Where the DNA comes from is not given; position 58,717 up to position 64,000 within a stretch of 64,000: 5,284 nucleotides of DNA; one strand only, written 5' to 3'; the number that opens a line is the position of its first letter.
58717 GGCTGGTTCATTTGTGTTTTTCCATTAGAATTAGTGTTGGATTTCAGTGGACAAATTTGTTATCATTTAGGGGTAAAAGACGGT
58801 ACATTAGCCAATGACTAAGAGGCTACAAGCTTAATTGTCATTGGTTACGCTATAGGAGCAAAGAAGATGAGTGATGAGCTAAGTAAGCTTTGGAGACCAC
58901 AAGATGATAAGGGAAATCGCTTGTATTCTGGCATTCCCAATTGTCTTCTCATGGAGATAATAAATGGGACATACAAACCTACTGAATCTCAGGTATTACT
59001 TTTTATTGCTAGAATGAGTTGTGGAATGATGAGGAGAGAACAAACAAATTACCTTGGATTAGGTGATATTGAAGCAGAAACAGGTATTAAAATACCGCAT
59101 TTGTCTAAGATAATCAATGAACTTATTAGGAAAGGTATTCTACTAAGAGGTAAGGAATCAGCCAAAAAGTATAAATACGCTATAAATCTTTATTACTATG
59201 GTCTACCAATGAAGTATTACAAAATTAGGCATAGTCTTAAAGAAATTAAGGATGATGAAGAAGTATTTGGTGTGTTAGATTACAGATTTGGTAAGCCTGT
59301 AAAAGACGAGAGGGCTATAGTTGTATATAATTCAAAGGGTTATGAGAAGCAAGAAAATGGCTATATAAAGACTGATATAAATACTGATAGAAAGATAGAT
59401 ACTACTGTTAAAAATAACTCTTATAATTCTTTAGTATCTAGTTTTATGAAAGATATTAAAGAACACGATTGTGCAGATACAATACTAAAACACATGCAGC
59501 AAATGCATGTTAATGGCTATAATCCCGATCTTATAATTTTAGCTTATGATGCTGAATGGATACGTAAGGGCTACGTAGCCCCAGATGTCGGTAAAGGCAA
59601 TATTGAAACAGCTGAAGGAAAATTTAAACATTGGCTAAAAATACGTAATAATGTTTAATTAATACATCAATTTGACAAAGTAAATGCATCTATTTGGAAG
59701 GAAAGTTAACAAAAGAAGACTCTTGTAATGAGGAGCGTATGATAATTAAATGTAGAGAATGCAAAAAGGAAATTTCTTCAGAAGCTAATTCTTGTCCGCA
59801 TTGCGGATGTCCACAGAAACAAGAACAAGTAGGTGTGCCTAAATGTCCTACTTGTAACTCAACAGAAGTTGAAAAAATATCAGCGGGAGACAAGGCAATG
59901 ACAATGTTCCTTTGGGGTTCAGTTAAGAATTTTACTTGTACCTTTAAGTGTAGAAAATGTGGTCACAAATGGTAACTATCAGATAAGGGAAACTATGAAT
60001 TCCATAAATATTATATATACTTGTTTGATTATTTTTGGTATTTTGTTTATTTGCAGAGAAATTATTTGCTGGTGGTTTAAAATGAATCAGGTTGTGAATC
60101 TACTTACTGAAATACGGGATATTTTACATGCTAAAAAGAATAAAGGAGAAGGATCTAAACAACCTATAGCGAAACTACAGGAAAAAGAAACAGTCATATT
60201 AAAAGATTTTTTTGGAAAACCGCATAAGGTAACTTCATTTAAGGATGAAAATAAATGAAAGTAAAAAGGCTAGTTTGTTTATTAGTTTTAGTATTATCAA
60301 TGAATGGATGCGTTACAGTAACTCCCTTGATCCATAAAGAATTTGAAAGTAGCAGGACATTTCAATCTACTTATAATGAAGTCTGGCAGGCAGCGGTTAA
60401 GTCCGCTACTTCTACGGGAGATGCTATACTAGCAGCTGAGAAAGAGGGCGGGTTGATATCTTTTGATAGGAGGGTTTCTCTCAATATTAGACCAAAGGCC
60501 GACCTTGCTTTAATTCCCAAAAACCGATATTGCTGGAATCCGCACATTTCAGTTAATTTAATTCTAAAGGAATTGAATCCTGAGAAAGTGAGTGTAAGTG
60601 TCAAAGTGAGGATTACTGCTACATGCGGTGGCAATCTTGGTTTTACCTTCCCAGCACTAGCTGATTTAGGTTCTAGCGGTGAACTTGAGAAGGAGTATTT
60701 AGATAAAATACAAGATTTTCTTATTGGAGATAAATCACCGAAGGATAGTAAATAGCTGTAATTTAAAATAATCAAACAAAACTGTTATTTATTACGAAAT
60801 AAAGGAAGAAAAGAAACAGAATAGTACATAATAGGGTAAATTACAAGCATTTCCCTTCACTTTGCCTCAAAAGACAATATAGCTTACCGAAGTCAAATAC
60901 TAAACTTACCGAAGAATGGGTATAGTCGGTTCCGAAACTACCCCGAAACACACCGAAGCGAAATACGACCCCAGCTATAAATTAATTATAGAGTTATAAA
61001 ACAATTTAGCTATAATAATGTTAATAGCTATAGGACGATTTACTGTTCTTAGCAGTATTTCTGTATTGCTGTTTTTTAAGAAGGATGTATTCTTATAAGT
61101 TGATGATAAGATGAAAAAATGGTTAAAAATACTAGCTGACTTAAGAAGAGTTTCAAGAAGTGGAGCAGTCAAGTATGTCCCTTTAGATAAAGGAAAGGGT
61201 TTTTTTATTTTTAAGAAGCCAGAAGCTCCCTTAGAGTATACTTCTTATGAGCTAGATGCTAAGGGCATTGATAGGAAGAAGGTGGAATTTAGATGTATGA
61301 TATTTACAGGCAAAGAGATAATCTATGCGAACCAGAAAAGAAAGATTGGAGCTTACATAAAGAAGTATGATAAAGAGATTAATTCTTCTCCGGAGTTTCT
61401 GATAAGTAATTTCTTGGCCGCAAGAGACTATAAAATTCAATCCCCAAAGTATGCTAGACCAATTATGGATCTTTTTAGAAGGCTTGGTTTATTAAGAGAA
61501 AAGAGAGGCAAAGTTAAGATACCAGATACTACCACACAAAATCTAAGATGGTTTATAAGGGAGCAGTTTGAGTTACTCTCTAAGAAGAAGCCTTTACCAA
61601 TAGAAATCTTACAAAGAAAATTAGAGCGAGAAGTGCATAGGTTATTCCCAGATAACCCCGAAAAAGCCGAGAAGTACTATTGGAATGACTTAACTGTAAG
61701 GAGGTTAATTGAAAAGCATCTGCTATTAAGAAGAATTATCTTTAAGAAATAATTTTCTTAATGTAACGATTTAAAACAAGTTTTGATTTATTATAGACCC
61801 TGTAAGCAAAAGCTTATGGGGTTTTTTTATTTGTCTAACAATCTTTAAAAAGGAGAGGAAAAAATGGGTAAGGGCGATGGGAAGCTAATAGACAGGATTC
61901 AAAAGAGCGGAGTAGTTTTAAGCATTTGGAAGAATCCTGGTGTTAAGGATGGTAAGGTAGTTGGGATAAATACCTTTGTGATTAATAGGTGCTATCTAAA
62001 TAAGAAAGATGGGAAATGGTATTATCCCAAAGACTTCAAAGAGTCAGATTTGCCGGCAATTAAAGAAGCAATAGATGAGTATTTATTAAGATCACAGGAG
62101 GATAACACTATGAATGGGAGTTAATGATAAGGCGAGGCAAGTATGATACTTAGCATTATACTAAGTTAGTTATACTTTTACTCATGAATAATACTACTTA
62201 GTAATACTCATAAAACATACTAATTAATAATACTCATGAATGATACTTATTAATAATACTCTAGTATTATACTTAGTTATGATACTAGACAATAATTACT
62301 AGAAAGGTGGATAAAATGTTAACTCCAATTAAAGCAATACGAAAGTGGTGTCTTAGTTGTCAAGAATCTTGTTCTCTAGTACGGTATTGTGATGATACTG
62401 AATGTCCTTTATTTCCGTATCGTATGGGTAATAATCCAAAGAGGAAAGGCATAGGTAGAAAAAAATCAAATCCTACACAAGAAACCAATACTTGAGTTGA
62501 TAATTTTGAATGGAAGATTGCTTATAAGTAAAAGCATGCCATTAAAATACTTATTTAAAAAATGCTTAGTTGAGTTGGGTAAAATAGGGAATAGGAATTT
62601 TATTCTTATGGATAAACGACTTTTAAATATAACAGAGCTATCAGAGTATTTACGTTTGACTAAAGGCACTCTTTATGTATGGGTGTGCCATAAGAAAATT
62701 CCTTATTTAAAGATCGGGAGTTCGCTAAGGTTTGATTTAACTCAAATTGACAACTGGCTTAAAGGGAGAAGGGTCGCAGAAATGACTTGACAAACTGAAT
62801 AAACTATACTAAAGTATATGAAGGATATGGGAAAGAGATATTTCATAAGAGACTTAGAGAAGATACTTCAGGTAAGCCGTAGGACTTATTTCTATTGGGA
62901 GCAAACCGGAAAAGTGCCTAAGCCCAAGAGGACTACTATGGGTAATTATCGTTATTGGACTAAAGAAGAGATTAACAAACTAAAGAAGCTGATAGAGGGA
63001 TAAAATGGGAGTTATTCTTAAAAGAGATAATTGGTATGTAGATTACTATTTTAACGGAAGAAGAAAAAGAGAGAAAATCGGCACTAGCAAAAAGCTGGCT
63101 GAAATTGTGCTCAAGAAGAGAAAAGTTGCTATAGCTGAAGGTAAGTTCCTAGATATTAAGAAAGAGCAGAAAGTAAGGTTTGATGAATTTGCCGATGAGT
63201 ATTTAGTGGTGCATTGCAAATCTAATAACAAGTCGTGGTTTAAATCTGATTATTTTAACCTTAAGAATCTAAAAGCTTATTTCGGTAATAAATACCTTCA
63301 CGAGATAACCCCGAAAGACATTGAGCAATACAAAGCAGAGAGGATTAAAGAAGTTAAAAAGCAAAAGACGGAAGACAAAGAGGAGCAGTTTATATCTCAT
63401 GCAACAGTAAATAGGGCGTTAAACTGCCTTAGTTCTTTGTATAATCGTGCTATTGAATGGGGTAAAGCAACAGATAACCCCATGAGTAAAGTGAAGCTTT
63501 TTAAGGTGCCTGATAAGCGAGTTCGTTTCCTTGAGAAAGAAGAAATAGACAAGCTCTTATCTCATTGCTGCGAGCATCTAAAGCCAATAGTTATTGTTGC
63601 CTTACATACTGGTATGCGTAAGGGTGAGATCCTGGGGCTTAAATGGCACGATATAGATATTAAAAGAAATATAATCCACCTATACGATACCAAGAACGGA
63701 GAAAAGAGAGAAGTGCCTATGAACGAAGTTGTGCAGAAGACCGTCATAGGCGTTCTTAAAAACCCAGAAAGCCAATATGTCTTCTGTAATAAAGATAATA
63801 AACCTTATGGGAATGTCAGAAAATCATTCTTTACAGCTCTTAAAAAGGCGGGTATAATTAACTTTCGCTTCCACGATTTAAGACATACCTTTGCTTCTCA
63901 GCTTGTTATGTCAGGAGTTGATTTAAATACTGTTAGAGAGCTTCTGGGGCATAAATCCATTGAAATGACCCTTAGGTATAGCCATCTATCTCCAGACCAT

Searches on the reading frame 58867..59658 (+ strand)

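Call 13: search_protein_families(library=pfam, proteins=[window:58867-59658:+], max_evalue=0.01)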
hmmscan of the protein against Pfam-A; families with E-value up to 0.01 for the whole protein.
window:58867-59658:+ (263 aa): 1 family
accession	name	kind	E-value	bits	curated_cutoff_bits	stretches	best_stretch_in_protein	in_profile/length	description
PF04492.19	Phage_rep_O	-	0.00029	21.7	28.7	1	20-100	9-84/95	Bacteriophage replication protein O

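Call 64: search_protein_families(library=pfam, proteins=[window:58867-59658:+], max_evalue=0.1)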
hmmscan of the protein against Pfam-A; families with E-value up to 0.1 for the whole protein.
window:58867-59658:+ (263 aa): 4 families
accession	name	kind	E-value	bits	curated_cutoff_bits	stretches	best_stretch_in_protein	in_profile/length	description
PF04492.19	Phage_rep_O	-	0.00029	21.7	28.7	1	20-100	9-84/95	Bacteriophage replication protein O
PF12802.13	MarR_2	-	0.069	13.8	27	0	66-92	24-50/61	MarR family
PF22511.2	PBP2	-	0.076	13.2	27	0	68-96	27-52/63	PolB1 Binding Protein 2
PF24406.1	nSTAND_NTPase4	-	0.096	13.2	27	0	71-111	18-57/58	Novel STAND NTPase 4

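Call 65: search_protein_families(library=phrogs, proteins=[window:58867-59658:+], max_evalue=0.01)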
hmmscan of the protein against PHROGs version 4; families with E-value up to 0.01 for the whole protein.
window:58867-59658:+ (263 aa): 2 families
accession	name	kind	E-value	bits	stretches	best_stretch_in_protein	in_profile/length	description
phrog_678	-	DNA, RNA and nucleotide metabolism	4.9e-06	27.3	1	23-128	35-143/346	replication initiation O-like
phrog_16826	-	DNA, RNA and nucleotide metabolism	0.0032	17.7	1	11-110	5-96/341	DnaD-like helicase loader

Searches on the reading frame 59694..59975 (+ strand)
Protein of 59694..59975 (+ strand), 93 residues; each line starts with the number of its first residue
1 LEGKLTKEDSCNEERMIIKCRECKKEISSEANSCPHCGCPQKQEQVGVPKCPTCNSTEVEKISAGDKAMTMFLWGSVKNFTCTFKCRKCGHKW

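Call 64: search_protein_families(library=pfam, proteins=[window:59694-59975:+], max_evalue=0.1)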
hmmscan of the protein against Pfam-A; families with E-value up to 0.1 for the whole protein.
window:59694-59975:+ (93 aa): 7 families
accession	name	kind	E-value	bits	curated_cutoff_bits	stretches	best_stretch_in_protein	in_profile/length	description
PF12773.13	DZR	-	0.00022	21.8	27.3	2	10-38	17-45/45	Double zinc ribbon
PF13248.11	Zn_ribbon_3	-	0.00024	20.9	27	1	18-38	3-23/26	zinc-ribbon domain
PF13240.11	Zn_Ribbon_1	-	0.0046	17.1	25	1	19-40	1-22/23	zinc-ribbon domain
PF10571.15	UPF0547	-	0.01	16.4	29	1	19-38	2-21/26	Uncharacterised protein family UPF0547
PF17032.10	Zn_ribbon_15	-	0.016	16.4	28.9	1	16-38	51-73/73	zinc-ribbon family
PF01155.25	HypA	-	0.033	14.6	28.9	1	11-43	64-98/112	Hydrogenase/urease nickel incorporation, metallochaperone, hypA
PF14311.12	DUF4379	-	0.076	13.7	24.5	1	66-93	12-37/56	Probable Treble clef zinc finger domain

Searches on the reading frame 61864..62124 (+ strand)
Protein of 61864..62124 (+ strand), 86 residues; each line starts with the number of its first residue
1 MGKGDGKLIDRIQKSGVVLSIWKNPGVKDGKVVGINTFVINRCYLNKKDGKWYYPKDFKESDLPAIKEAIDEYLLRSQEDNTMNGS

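Call 64: search_protein_families(library=pfam, proteins=[window:61864-62124:+], max_evalue=0.1)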
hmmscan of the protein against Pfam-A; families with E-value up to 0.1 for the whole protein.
window:61864-62124:+ (86 aa): 0 families

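Call 65: search_protein_families(library=phrogs, proteins=[window:61864-62124:+], max_evalue=0.01)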
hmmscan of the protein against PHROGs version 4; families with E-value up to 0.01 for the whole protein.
window:61864-62124:+ (86 aa): 1 family
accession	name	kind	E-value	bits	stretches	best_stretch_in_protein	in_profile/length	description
phrog_30656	-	unknown function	6.6e-06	27.3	1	4-79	12-84/124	-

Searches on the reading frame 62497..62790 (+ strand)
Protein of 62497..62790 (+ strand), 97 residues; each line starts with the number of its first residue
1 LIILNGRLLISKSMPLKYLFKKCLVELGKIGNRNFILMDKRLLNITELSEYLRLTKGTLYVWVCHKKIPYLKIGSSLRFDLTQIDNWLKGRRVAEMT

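Call 23: find_encoding_contigs(protein=window:62497-62790:+, flank=10000)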
Protein window:62497-62790:+ (97 aa): no gene with exactly this product is on record in the collection.

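Call 64: search_protein_families(library=pfam, proteins=[window:62497-62790:+], max_evalue=0.1)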
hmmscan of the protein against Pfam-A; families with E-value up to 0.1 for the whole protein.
window:62497-62790:+ (97 aa): 1 family
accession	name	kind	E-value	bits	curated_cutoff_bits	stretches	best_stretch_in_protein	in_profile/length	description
PF12728.13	HTH_17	-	4e-11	43.4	27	1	42-92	1-51/51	Helix-turn-helix domain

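Call 65: search_protein_families(library=phrogs, proteins=[window:62497-62790:+], max_evalue=0.01)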
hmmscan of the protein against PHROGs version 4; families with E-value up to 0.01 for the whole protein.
window:62497-62790:+ (97 aa): 6 families
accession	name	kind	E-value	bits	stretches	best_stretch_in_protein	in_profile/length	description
phrog_15534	-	DNA, RNA and nucleotide metabolism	1.5e-10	42.5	1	35-90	36-90/93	HTH DNA binding protein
phrog_25262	-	unknown function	1.8e-07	32.1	1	33-94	23-87/106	-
phrog_66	-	integration and excision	8.5e-07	30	1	35-93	86-145/412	excisionase and transcriptional regulator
phrog_668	-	DNA, RNA and nucleotide metabolism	1.8e-05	25.5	1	39-90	60-112/181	HTH DNA binding protein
phrog_7338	-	unknown function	0.00071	20.8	1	33-89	25-78/87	-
phrog_597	-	DNA, RNA and nucleotide metabolism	0.0023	18.9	1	38-92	108-165/200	DNA binding protein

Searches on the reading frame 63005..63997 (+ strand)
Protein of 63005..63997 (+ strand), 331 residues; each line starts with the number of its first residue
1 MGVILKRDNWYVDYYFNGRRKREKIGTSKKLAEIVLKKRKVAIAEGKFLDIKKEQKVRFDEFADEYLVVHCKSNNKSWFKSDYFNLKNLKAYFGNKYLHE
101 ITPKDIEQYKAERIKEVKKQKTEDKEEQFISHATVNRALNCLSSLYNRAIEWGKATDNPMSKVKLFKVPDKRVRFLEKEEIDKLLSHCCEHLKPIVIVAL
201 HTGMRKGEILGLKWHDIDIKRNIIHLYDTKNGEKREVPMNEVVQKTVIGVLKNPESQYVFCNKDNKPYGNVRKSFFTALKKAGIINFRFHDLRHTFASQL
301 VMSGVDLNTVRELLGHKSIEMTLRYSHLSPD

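Call 28: find_related_loci(query=window:63005-63997:+, collection=genome_contigs, flank=10000)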
Query window:63005-63997:+ (331 aa) in genome_contigs; peptide patterns used: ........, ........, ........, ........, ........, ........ (x = any residue, [..] = any of these).
91 stretches matched a pattern; 37 encode a relative of the query (tblastn E <= 1e-3); 37 distinct loci.
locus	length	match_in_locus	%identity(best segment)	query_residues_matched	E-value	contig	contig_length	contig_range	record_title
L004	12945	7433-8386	86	1-331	0e+0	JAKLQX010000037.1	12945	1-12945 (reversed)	MAG: Candidatus Omnitrophota bacterium isolate bin S2.101 k141_214746, whole genome shotgun sequence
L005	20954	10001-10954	74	1-331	2e-166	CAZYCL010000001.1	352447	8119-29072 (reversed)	MAG TPA_asm: uncultured Planctomycetales bacterium isolate binchicken_co44_116 genome assembly, contig: NODE_14_length_3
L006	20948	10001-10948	71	1-331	2e-156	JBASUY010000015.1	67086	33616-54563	MAG: Candidatus Omnitrophota bacterium isolate MFD13470_ilm_asm_bin9 k127_67946, whole genome shotgun sequence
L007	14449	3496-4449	70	1-331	1e-148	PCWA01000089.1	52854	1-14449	MAG: Candidatus Omnitrophica bacterium CG11_big_fil_rev_8_21_14_0_20_42_13 CG11_8_21_14_0.20_scaffold_799_c, whole genom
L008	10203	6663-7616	66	1-331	2e-146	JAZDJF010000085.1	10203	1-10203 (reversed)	MAG: Nitrospirota bacterium isolate MEGAHIT-group-0.460 k141_10859863, whole genome shotgun sequence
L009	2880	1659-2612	66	1-331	8e-153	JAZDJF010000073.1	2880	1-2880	MAG: Nitrospirota bacterium isolate MEGAHIT-group-0.460 k141_4430646, whole genome shotgun sequence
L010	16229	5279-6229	67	10-331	6e-143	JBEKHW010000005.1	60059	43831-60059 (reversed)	MAG: Candidatus Omnitrophota bacterium isolate SPRUCE 286 SPRUCE_286_5, whole genome shotgun sequence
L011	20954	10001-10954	64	1-331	3e-139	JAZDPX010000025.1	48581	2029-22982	MAG: Candidatus Omnitrophota bacterium isolate MEGAHIT-group-0.9 k141_2572492, whole genome shotgun sequence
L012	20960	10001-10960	64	10-331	2e-136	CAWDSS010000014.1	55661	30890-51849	MAG: Candidatus Omnitrophota bacterium isolate MFD03726.bin.2.139 genome assembly, contig: contig_83124, whole genome sh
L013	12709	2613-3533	65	9-331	9e-136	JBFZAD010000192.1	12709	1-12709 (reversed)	MAG: Candidatus Omnitrophota bacterium isolate PPR_0458 k121_2418910, whole genome shotgun sequence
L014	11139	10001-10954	61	1-331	1e-132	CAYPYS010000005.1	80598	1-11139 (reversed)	MAG TPA_asm: uncultured Planctomycetia bacterium isolate binchicken_co65_28 genome assembly, contig: NODE_1019_length_80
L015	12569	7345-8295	58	1-330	3e-127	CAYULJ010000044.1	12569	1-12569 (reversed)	MAG TPA_asm: uncultured Planctomycetia bacterium isolate SRP167671_co1_160 genome assembly, contig: NODE_5906_length_125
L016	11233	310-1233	58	9-330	1e-123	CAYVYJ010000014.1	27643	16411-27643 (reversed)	MAG TPA_asm: uncultured Planctomycetia bacterium isolate SRP167671_co1_67 genome assembly, contig: NODE_1931_length_2764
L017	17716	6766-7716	58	1-330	9e-122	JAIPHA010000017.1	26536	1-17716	MAG: Candidatus Omnitrophota bacterium isolate Tobar13.5m-G63 Tobar13-5m-20mill-C441, whole genome shotgun sequence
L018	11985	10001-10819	61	46-331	7e-106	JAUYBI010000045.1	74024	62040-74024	MAG: Candidatus Omnitrophota bacterium isolate C19_metabat.bin.11_sub C19_k141_4830, whole genome shotgun sequence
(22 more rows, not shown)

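Call 64: search_protein_families(library=pfam, proteins=[window:63005-63997:+], max_evalue=0.1)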
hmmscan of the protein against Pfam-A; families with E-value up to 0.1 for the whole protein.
window:63005-63997:+ (331 aa): 6 families
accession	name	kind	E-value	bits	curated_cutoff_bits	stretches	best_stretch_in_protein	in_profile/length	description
PF00589.27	Phage_integrase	-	4.3e-38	131.2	27.1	1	175-329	2-169/172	Phage integrase family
PF24624.1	Int_N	-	7e-08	33.6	27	1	59-167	5-100/100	Phage integrase, N-terminal domain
PF14659.12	Phage_int_SAM_3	-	0.0011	19.6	22.6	1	59-109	2-53/58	Phage integrase, N-terminal SAM-like domain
PF13495.12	Phage_int_SAM_4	-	0.0015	19.3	27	1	80-150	20-79/85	Phage integrase, N-terminal SAM-like domain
PF13102.12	Phage_int_SAM_5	-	0.0023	18.7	22.3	1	59-164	2-97/98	Phage integrase SAM-like domain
PF04983.23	RNA_pol_Rpb1_3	-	0.054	13.8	28.9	0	174-299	30-137/162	RNA polymerase Rpb1, domain 3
